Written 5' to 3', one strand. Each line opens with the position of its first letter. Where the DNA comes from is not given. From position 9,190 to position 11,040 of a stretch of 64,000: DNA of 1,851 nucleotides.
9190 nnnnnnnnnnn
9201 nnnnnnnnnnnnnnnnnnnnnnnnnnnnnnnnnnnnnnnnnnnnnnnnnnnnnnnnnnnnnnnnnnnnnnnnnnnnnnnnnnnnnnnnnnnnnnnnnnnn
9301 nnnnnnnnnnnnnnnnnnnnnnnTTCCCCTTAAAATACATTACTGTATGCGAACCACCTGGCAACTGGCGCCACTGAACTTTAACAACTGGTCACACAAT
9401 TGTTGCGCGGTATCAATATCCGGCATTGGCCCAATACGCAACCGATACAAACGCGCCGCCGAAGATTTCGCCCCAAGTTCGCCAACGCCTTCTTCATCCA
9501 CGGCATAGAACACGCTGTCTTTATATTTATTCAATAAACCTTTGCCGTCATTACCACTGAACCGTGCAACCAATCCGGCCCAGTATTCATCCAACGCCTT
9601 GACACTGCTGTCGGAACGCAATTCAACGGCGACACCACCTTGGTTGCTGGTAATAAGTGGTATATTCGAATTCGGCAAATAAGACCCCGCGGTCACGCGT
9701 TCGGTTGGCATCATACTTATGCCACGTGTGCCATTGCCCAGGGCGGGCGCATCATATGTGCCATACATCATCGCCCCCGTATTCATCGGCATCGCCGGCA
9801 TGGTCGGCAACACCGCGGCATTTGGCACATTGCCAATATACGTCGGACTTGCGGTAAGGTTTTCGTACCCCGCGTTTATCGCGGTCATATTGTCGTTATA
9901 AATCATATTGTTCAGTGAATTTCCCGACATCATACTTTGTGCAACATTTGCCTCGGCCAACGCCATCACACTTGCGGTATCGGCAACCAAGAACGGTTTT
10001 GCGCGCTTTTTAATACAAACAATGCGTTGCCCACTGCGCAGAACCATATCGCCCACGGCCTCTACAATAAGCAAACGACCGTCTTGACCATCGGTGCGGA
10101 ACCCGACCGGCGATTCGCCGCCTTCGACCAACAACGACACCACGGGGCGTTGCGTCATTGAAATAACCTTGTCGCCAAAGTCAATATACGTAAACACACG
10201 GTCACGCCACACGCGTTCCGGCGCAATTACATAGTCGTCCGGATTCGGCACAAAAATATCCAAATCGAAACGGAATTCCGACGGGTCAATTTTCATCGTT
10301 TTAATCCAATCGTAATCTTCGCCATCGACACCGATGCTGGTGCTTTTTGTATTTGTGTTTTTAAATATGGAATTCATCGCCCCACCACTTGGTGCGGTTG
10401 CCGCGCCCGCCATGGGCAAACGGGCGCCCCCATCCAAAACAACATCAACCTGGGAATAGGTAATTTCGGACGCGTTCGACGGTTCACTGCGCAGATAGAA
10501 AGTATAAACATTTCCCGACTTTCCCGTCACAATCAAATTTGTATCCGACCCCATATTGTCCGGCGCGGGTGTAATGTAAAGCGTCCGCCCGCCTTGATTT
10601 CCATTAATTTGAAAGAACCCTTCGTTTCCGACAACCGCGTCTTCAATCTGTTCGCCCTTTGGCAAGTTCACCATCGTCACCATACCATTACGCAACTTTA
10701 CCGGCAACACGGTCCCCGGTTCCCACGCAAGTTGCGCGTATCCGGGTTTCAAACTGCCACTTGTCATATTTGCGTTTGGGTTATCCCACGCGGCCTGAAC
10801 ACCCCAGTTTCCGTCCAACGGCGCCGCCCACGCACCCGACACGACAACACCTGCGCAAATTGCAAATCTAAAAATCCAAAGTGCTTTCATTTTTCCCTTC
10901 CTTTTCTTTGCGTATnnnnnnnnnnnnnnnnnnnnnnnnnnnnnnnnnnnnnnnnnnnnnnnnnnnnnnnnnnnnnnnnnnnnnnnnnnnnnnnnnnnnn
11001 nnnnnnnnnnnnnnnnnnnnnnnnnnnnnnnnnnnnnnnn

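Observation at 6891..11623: Isolated virB8-virB9-virB10 operon with no ATPase, pilin or coupling-protein genes nearby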

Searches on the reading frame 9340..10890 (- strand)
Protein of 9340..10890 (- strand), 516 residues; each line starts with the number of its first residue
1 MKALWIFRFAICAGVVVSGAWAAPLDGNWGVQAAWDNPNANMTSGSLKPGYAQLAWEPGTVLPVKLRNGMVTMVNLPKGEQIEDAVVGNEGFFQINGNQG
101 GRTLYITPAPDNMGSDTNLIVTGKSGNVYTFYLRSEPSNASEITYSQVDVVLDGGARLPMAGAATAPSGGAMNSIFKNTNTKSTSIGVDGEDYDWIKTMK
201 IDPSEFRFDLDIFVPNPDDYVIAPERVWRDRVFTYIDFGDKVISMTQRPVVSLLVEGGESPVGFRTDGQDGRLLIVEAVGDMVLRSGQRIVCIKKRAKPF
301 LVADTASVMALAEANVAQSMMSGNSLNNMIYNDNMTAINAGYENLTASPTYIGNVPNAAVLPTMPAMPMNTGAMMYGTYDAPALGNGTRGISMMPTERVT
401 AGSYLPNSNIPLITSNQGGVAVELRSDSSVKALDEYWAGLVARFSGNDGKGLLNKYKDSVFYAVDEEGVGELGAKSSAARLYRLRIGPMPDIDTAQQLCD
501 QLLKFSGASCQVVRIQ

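Call 3: search_protein_families(library=pfam, proteins=[window:9340-10890:-], max_evalue=0.1)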
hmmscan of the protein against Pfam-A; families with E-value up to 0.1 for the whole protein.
window:9340-10890:- (516 aa): 3 families
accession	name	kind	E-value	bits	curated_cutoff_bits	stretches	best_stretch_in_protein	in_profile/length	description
PF03524.21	CagX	-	9.3e-22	78.3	34.2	1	53-295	5-197/198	Conjugal transfer protein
PF05036.18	SPOR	-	0.00017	22.3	21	1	475-514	37-76/76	SPOR domain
PF06586.17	TraK_N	-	0.00056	20.6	24.8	1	58-145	4-91/100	TraK N-terminal domain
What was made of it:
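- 9340..10890 (-): virB9-like gene (516 aa): signal peptide, VirB9 N-terminal and C-terminal domains, variable linker, C-terminal SPOR domain. Pfam CagX E 9e-22 plus SPOR (call 3).
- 9343..9636 (-): SPOR-like peptidoglycan-binding domain at the VirB9 C-terminus (aa 419-516). Pfam SPOR 22.3 bits against a cutoff of 21 (call 3).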

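Call 9: find_homologous_proteins(query=window:9340-10890:-, max_evalue=0.001)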
Query window:9340-10890:- (516 aa): 1487 proteins with E <= 0.001 among 8000 candidates; the best 120 are listed.
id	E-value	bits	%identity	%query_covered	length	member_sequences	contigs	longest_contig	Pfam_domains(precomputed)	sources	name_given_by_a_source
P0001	0.0e+0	1166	100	100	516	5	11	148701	PF03524.22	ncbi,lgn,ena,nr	ncbi:MAG: TrbG/VirB9 family P-type conjugative transfer protein [Alphaproteobacteria bacterium]|nr:T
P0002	0.0e+0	1117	97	100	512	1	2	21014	PF03524.22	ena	-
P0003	0.0e+0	1116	96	100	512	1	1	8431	PF03524.22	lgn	-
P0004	0.0e+0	1112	96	100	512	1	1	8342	PF03524.22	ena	-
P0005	0.0e+0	1109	96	100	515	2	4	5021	PF03524.22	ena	-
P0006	0.0e+0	1097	95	100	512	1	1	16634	PF03524.22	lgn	-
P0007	0.0e+0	1094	95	100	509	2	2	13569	PF03524.22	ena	-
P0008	0.0e+0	1089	94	100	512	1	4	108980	PF03524.22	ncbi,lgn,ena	-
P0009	0.0e+0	1085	94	100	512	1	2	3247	PF03524.22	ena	-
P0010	0.0e+0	1080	93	100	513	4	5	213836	PF03524.22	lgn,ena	-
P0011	0.0e+0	1047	91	100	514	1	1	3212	PF03524.22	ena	-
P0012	0.0e+0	1045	90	100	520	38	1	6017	PF03524.22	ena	-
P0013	0.0e+0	1041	91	100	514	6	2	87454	PF03524.22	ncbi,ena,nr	ncbi:MAG: TrbG/VirB9 family P-type conjugative transfer protein [Alphaproteobacteria bacterium]|nr:T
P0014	0.0e+0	1028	89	100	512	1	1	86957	PF03524.22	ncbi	-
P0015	0.0e+0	1027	88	100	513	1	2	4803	PF03524.22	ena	-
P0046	7.0e-257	871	79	95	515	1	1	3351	PF05036.19,PF03524.22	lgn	-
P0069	6.8e-238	809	72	99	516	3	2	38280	PF05036.19,PF03524.22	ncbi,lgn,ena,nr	ncbi:MAG: TrbG/VirB9 family P-type conjugative transfer protein [Alphaproteobacteria bacterium]|nr:T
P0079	1.0e-234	798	73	95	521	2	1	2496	PF05036.19,PF03524.22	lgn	-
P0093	2.7e-230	783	71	99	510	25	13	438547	PF03524.22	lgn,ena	-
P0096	6.2e-230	782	71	98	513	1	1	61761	PF05036.19,PF03524.22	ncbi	-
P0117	3.1e-228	777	70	98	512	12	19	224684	PF05036.19,PF03524.22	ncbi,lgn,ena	-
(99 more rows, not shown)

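Call 10: find_related_loci(query=window:9340-10890:-, collection=genome_contigs, flank=10000)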
Query window:9340-10890:- (516 aa) in genome_contigs; peptide patterns used: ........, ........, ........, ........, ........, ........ (x = any residue, [..] = any of these).
137 stretches matched a pattern; 108 encode a relative of the query (tblastn E <= 1e-3); the best 80 are kept; 80 distinct loci.
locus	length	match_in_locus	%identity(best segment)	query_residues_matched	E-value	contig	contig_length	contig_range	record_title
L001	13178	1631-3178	98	1-516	0e+0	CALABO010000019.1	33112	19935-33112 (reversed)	MAG TPA_asm: uncultured proteobacterium isolate SRR6425765_bin.2_CONCOCT_v1.1_MAG genome assembly, contig: ERZ1767560.17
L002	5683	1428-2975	98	1-516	0e+0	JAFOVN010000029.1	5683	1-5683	MAG: Alphaproteobacteria bacterium isolate RGIG837 Dairy_cattle_Omasum.Co__c2224472, whole genome shotgun sequence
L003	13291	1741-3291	97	1-516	0e+0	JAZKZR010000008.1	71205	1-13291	MAG: Candidatus Enterousia sp. isolate T1900045086_TC20190080.MAGScoT_cleanbin_000026 SGB_4685_k141_40635, whole genome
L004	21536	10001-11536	94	1-516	0e+0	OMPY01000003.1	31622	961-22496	uncultured proteobacterium isolate RUG774 genome assembly, contig: scaffold_492, whole genome shotgun sequence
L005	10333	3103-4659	92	1-516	0e+0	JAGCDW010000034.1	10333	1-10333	MAG: Alphaproteobacteria bacterium isolate RGIG9702 Yak_Omasum-2__c416335, whole genome shotgun sequence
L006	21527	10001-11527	89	4-516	0e+0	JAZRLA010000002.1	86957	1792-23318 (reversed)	MAG: Candidatus Enterousia sp. isolate T1900045443_YK20190134.MAGScoT_cleanbin_000016 SGB_7130_k141_344839, whole genome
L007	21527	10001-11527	87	1-516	0e+0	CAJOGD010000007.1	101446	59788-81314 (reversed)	uncultured Alphaproteobacteria bacterium isolate Red_deer_3_mag_193 genome assembly, contig: scaffold_637, whole genome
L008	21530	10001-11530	86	1-516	0e+0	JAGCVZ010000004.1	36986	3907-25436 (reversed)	MAG: Alphaproteobacteria bacterium isolate RGIG10173 Yak_Rumen-4__c620082, whole genome shotgun sequence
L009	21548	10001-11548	98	1-516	0e+0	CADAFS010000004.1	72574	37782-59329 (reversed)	MAG: uncultured proteobacterium isolate RUG13256 genome assembly, contig: RUG13256_asm_4, whole genome shotgun sequence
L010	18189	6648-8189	91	1-516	0e+0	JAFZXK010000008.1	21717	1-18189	MAG: Alphaproteobacteria bacterium isolate RGIG8185 Water_buffalos_Rumen-3__c633142, whole genome shotgun sequence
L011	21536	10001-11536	77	1-516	0e+0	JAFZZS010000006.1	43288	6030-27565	MAG: Alphaproteobacteria bacterium isolate RGIG8245 Water_buffalos_Rumen-5__c1085763, whole genome shotgun sequence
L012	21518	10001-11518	79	10-516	0e+0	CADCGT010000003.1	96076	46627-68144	MAG: uncultured proteobacterium isolate RUG14636 genome assembly, contig: RUG14636_asm_3, whole genome shotgun sequence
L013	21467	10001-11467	81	28-516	0e+0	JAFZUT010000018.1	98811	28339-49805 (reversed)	MAG: Alphaproteobacteria bacterium isolate RGIG8116 Water_buffalos_Rumen-3__c1352727, whole genome shotgun sequence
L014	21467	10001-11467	81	28-516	0e+0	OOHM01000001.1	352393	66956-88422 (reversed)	uncultured proteobacterium isolate RUG585 genome assembly, contig: scaffold_6, whole genome shotgun sequence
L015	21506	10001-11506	78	11-516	0e+0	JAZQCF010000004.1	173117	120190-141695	MAG: Candidatus Enterousia sp. isolate T1900044638_TS20190104.MAGScoT_cleanbin_000062 SGB_1213_k141_917644, whole genome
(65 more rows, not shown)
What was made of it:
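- Taxon and lifestyle: 80 GTDB species loci are titled Candidatus Enterousia or Alphaproteobacteria MAGs (call 10).
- Tried and rejected: The single genome_contigs scan had already been spent on VirB9 (call 10).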

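Call 18: search_protein_families(library=ncbifam, proteins=[window:9340-10890:-], max_evalue=0.1)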
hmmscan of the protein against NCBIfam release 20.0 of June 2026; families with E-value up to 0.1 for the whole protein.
window:9340-10890:- (516 aa): 4 families
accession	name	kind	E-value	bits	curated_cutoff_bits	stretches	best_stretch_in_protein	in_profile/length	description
TIGR02781.1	VirB9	equivalog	7.1e-15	55.3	217.7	2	55-145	34-122/248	P-type conjugative transfer protein VirB9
NF010413.0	PRK13839.1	subfamily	0.0066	15.6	388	0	223-269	204-249/279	conjugal transfer protein TrbG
TIGR02775.1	TrbG_Ti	equivalog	0.0097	15.4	180.85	0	70-138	20-91/206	P-type conjugative transfer protein TrbG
NF004534.0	PRK05884.1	equivalog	0.073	12.5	244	0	273-377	111-215/224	SDR family oxidoreductase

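Call 36: search_protein_representatives(protein=window:9340-10890:-)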
Query: 516 residues. Proteins with E-value up to 0.001 (for the whole library): 508; up to 1e-10: 308; up to 1e-30: 88. The best 150 are listed.
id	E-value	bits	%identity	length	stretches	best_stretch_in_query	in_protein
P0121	1.7e-204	696.7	68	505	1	30-516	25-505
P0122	1.1e-128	446.5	73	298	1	29-305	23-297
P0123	1.5e-114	399.9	49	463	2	30-330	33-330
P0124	5.0e-106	371.8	44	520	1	27-516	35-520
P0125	6.8e-82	292.2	92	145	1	1-144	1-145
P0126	2.0e-78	280.7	47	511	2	32-301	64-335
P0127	6.0e-78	279.2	38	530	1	32-516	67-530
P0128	3.7e-77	276.6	42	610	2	32-309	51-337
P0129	1.2e-76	274.9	46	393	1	115-516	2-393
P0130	2.5e-75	270.6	39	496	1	2-513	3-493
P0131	5.8e-75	269.4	52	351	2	120-307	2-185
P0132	1.5e-74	268.0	37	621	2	31-414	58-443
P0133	3.0e-73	263.7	43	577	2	32-301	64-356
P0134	1.8e-72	261.1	36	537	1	30-516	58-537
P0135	2.4e-72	260.7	42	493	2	32-297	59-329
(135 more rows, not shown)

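Call 38: find_homologous_proteins(query=P0134, max_evalue=1e-10)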
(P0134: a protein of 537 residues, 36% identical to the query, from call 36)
Query P0134 (537 aa): 1472 proteins with E <= 1e-10 among 8000 candidates; the best 120 are listed.
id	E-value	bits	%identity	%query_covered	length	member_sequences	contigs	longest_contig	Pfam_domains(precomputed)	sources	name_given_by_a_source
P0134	0.0e+0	1224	100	100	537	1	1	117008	PF05036.19,PF03524.22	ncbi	-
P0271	0.0e+0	1100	88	100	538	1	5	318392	PF03524.22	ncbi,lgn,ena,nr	ncbi:MAG: TrbG/VirB9 family P-type conjugative transfer protein [Alphaproteobacteria bacterium]|nr:T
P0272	0.0e+0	1036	85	100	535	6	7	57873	PF03524.22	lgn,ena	-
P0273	3.1e-253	859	70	100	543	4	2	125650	PF03524.22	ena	-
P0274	8.2e-251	851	69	100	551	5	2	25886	PF03524.22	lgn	-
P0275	2.2e-249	846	70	100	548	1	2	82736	PF03524.22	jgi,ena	-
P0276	9.2e-249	844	69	100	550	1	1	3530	PF03524.22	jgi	jgi:type IV secretory pathway VirB9-like protein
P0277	9.7e-246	834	68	100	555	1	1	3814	PF03524.22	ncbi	-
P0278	1.1e-244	831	67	100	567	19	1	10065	PF03524.22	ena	-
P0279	6.4e-244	828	67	100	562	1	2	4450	PF03524.22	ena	-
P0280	9.7e-244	828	67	100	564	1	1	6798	PF03524.22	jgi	-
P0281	1.7e-175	603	81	61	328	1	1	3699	PF03524.22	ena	-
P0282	1.2e-166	573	51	100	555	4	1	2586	PF03524.22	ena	-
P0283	9.8e-164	564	49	100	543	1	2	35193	PF03524.22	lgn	-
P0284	2.2e-162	559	48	100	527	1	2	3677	PF03524.22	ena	-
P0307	1.1e-156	541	49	100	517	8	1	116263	PF05036.19,PF03524.22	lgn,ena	-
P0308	2.5e-156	539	52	67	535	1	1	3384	PF05036.19,PF03524.22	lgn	-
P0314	2.2e-154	533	50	100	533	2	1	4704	PF05036.19,PF03524.22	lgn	-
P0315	2.9e-154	533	50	96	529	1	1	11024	PF05036.19,PF03524.22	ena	-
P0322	2.6e-153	529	49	98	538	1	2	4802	PF05036.19,PF03524.22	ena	-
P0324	5.9e-153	528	49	99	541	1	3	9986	PF05036.19,PF03524.22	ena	-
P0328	1.9e-152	527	62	16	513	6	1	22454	PF05036.19,PF03524.22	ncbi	-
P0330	5.1e-152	525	45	100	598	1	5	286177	PF03524.22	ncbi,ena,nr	ncbi:MAG: TrbG/VirB9 family P-type conjugative transfer protein [Alphaproteobacteria bacterium]|nr:T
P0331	6.3e-152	525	47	98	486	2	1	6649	PF05036.19,PF03524.22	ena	-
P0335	2.8e-151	523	45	100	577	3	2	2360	PF05036.19,PF03524.22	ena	-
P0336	5.6e-151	522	47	100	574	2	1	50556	PF05036.19,PF03524.22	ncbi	-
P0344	1.7e-150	520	45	100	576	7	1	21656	PF05036.19,PF03524.22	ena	-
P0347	3.9e-150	519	45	98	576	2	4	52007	PF05036.19,PF03524.22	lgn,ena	-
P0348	5.5e-150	518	46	100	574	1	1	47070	PF05036.19,PF03524.22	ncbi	-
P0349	5.7e-150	518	45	100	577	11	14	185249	PF05036.19,PF03524.22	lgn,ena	-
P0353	4.9e-149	515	46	99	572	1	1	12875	PF05036.19,PF03524.22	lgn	-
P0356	7.1e-149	515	47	100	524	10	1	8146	PF05036.19,PF03524.22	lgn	-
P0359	8.3e-149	515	47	100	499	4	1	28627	PF05036.19,PF03524.22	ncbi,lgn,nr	ncbi:MAG: TrbG/VirB9 family P-type conjugative transfer protein [Alphaproteobacteria bacterium]|nr:T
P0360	1.1e-148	514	46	98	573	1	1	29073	PF05036.19,PF03524.22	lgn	-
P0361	1.2e-148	514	46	100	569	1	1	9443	PF05036.19,PF03524.22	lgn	-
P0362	1.3e-148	514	46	99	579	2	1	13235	PF05036.19,PF03524.22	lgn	-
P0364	2.5e-148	513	45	99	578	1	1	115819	PF05036.19,PF03524.22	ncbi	-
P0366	5.9e-148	512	44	99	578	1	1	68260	PF05036.19,PF03524.22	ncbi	-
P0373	9.4e-148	511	44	98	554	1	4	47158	PF05036.19,PF03524.22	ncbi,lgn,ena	-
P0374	1.2e-147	511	44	98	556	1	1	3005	PF05036.19,PF03524.22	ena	-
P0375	1.2e-147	511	44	99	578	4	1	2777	PF05036.19,PF03524.22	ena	-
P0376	1.2e-147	511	46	100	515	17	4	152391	PF03524.22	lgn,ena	-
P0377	1.2e-147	511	44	99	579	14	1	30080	PF05036.19,PF03524.22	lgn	-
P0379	1.3e-147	511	46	100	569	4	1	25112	PF05036.19,PF03524.22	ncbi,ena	-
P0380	1.4e-147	510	44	98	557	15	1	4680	PF05036.19,PF03524.22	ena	-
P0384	1.9e-147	510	46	100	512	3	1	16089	PF05036.19,PF03524.22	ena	-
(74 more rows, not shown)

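Call 39: find_encoding_contigs(protein=P0134, flank=10000, max_places=2)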
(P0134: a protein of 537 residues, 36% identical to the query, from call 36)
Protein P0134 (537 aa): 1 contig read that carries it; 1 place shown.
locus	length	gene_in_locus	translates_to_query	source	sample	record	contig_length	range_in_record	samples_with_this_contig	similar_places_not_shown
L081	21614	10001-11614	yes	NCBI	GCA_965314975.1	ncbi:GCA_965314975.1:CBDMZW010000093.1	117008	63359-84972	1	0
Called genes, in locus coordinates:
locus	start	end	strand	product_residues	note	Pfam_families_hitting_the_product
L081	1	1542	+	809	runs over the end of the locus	PF19044:P-loop_TraG (faint), PF03135:CagE_TrbE_VirB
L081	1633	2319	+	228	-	-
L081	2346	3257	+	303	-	-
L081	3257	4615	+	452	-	-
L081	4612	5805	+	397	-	-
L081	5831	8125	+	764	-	-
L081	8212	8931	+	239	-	PF04335:VirB8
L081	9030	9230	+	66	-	-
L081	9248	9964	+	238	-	PF04335:VirB8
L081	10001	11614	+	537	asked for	PF03524:CagX, PF05036:SPOR (faint)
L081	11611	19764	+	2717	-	-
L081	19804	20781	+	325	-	PF00437:T2SSE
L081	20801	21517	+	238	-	PF25182:NonGDSL, PF00657:Lipase_GDSL, PF13472:Lipase_GDSL_2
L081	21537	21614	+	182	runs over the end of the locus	PF02834:LigT_PEase, PF13563:2_5_RNA_ligase2 (weak)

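Call 40: find_encoding_contigs(protein=P0330, flank=10000, max_places=2)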
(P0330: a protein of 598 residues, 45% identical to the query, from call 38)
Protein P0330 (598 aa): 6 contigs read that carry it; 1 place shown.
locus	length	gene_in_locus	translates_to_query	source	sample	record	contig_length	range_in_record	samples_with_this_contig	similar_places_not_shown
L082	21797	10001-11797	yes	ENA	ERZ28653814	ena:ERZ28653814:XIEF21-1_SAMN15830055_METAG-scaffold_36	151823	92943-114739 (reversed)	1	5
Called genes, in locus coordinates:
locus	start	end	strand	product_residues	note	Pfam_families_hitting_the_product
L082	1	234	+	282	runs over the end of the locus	PF00763:THF_DHG_CYH, PF02882:THF_DHG_CYH_C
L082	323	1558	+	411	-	-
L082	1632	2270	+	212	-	-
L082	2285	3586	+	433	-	-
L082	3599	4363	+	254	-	-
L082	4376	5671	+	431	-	-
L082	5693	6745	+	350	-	-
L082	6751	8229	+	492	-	-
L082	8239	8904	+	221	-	PF04335:VirB8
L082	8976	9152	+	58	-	-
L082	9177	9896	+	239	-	PF04335:VirB8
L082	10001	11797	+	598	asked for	PF03524:CagX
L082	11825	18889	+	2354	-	PF12396:DUF3659 (faint), PF21784:Bflower (faint), PF21785:Bflower_2 (weak), PF03743:TrbI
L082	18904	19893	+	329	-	PF00437:T2SSE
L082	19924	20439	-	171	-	-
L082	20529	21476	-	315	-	PF06258:Mito_fiss_Elm1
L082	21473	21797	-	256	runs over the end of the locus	-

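Call 45: find_homologous_proteins(query=P0124, max_evalue=1e-10)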
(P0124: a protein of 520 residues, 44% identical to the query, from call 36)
Query P0124 (520 aa): 1044 proteins with E <= 1e-10 among 8000 candidates; the best 120 are listed.
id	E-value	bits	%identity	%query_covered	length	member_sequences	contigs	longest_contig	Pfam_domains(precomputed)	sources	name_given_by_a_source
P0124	0.0e+0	1190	100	100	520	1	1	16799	PF03524.22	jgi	jgi:hypothetical protein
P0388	1.2e-178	613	54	100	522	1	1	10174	PF03524.22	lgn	-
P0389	5.1e-141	489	47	99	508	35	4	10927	PF05036.19,PF03524.22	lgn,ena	-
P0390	1.1e-139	485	47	99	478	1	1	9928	PF03524.22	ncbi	ncbi:MAG: TrbG/VirB9 family P-type conjugative transfer protein [Alphaproteobacteria bacterium]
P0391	1.5e-139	484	47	99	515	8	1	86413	PF05036.19,PF03524.22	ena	-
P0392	1.6e-137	478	47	95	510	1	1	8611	PF05036.19,PF03524.22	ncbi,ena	-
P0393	2.2e-137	477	45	100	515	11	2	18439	PF05036.19,PF03524.22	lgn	-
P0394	3.6e-137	476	45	100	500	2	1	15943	PF05036.19,PF03524.22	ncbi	-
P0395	5.4e-137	476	44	100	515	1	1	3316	PF05036.19,PF03524.22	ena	-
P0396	5.6e-137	476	47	94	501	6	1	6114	PF05036.19,PF03524.22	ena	-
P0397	8.8e-137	475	47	94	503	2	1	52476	PF03524.22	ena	-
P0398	9.6e-137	475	49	93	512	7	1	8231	PF05036.19,PF03524.22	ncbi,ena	-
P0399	1.9e-136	474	46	100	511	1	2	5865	PF05036.19,PF03524.22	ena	-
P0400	2.5e-136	474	46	99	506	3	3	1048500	PF03524.22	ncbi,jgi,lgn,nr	ncbi:MAG: TrbG/VirB9 family P-type conjugative transfer protein [Alphaproteobacteria bacterium]|jgi:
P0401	2.7e-136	474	46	99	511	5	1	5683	PF05036.19,PF03524.22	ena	-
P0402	8.4e-136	472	45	99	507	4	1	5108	PF05036.19,PF03524.22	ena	-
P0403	1.1e-135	472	45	98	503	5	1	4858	PF05036.19,PF03524.22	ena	-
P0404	1.2e-135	471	46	99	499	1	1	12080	PF05036.19,PF03524.22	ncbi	-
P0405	4.7e-135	470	46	98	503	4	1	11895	PF05036.19,PF03524.22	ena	-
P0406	5.2e-135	469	46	100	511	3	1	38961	PF05036.19,PF03524.22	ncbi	-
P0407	1.6e-134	468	44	97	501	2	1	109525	PF05036.19,PF03524.22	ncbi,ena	-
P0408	1.8e-134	468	44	97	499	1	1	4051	PF05036.19,PF03524.22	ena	-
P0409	2.3e-134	467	45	100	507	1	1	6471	PF05036.19,PF03524.22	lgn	-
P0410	2.4e-134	467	45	97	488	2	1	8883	PF05036.19,PF03524.22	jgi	jgi:ComB9 competence protein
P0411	2.8e-134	467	46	99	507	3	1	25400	PF05036.19,PF03524.22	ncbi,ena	-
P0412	5.0e-134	466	44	100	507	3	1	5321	PF05036.19,PF03524.22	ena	-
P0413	5.2e-134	466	45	100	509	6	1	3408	PF05036.19,PF03524.22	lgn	-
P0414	7.5e-134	466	45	100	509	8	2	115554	PF05036.19,PF03524.22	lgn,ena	-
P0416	1.1e-133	465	45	100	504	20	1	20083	PF05036.19,PF03524.22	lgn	-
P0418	4.8e-133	463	46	100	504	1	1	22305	PF05036.19,PF03524.22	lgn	-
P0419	1.1e-132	462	47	95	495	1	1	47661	PF05036.19,PF03524.22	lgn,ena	-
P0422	1.6e-131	458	46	99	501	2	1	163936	PF05036.19,PF03524.22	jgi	-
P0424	1.3e-129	452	35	22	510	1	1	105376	PF05036.19,PF03524.22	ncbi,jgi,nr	ncbi:MAG: TrbG/VirB9 family P-type conjugative transfer protein [Rickettsiales bacterium]|jgi:hypoth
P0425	1.8e-129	451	43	98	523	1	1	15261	PF05036.19,PF03524.22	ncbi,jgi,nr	ncbi:MAG: TrbG/VirB9 family P-type conjugative transfer protein [Rickettsiales bacterium]|jgi:hypoth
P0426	3.3e-129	450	44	99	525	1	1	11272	PF05036.19,PF03524.22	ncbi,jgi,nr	ncbi:MAG: TrbG/VirB9 family P-type conjugative transfer protein [Rickettsiales bacterium]|jgi:ComB9 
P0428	6.4e-129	449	44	99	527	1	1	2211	PF05036.19,PF03524.22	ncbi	-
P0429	2.3e-128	447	43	99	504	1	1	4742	PF05036.19,PF03524.22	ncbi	-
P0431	6.4e-124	433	42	98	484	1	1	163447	PF05036.19,PF03524.22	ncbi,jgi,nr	ncbi:MAG: TrbG/VirB9 family P-type conjugative transfer protein [Alphaproteobacteria bacterium]|nr:T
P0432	8.4e-118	413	41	99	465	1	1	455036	PF03524.22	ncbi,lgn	-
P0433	2.3e-113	398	43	93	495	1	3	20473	PF05036.19,PF03524.22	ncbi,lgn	-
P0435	6.1e-111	390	42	100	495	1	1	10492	PF05036.19,PF03524.22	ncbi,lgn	-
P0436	1.1e-110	389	40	100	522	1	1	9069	PF05036.19,PF03524.22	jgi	jgi:hypothetical protein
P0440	1.0e-108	383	41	93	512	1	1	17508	PF05036.19,PF03524.22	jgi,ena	-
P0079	1.0e-108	383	42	93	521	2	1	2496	PF05036.19,PF03524.22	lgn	-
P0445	3.5e-108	381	40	99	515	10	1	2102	PF05036.19,PF03524.22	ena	-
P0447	8.6e-108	380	39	99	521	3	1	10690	PF05036.19,PF03524.22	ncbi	-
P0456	5.3e-107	377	40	99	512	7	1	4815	PF05036.19,PF03524.22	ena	-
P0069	5.4e-107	377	39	99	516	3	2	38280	PF05036.19,PF03524.22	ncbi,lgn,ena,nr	ncbi:MAG: TrbG/VirB9 family P-type conjugative transfer protein [Alphaproteobacteria bacterium]|nr:T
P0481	2.0e-106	375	41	93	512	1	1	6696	PF05036.19,PF03524.22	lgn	-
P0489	2.8e-106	375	41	98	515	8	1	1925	PF05036.19,PF03524.22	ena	-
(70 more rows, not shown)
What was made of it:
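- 9343..9636 (-): PF05036 is precomputed for many homologues (calls 9, 38, 45).
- On Rickettsiales vir homolog (rvh): A few MAG titles say 'Rickettsiales bacterium' (calls 10, 45).
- JGI names some homologues 'ComB9 competence protein' (calls 9, 45).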
